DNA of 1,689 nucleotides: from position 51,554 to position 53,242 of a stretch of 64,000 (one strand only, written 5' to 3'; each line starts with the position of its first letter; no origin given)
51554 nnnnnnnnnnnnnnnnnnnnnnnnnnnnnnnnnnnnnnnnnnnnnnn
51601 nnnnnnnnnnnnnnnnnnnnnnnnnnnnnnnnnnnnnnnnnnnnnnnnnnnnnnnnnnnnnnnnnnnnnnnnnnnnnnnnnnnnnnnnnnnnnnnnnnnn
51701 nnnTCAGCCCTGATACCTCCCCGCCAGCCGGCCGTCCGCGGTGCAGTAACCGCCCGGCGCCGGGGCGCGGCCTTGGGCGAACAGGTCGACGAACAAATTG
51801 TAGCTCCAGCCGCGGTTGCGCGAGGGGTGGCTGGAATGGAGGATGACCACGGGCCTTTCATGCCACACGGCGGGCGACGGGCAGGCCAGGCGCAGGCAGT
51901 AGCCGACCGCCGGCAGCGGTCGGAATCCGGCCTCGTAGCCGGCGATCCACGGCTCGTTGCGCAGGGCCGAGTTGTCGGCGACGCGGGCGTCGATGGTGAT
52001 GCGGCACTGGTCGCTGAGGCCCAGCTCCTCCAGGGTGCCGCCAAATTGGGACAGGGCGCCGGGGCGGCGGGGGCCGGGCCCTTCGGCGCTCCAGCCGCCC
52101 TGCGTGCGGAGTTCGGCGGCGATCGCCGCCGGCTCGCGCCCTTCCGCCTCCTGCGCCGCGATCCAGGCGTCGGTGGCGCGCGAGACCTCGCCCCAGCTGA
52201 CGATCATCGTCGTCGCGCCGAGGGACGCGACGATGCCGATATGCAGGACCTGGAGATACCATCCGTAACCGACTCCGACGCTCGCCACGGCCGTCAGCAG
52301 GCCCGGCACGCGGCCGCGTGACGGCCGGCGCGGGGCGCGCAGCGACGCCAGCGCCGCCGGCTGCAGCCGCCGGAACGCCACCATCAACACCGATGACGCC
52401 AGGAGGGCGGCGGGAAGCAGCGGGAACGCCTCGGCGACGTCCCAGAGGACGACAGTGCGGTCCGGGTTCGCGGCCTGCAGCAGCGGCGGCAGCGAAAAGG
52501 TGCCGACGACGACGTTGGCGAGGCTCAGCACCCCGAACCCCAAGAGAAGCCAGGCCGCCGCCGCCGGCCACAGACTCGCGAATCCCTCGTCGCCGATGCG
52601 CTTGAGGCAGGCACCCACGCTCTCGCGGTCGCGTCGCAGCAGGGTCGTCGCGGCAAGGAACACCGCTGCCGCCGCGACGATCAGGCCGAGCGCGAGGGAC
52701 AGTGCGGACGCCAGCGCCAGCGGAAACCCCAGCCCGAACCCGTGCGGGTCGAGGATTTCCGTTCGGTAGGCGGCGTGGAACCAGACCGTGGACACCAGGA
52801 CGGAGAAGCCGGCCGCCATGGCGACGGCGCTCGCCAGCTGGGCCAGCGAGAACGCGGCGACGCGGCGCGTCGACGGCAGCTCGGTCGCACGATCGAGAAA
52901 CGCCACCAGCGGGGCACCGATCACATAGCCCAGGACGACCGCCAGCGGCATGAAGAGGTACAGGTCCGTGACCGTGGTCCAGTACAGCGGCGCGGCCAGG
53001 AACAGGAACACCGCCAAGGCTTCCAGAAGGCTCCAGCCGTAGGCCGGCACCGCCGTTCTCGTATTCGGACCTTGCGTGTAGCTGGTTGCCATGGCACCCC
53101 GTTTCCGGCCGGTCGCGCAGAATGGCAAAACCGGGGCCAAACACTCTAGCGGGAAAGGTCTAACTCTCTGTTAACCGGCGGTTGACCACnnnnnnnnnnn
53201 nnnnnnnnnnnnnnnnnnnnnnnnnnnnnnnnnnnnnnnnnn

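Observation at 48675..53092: Tandem array of three unrecognised paralogous membrane proteins with a conserved 4-Cys C-terminal domain (best candidate for a new system)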

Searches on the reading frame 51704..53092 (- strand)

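Call 5: search_protein_families(library=pfam, proteins=[window:51704-53092:-], max_evalue=1)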
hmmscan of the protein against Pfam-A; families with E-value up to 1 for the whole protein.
window:51704-53092:- (462 aa): 1 family
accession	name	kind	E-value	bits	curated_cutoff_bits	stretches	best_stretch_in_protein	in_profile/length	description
PF15842.10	DUF4718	-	0.94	9.7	27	1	87-116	12-41/184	Domain of unknown function (DUF4718)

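Call 6: search_protein_families(library=ncbifam, proteins=[window:51704-53092:-], max_evalue=1)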
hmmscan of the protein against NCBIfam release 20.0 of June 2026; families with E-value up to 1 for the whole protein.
window:51704-53092:- (462 aa): 0 families

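Call 84: search_protein_families(library=padloc, proteins=[window:51704-53092:-], max_evalue=0.1)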
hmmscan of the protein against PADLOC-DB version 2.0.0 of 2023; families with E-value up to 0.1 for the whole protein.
window:51704-53092:- (462 aa): 0 families
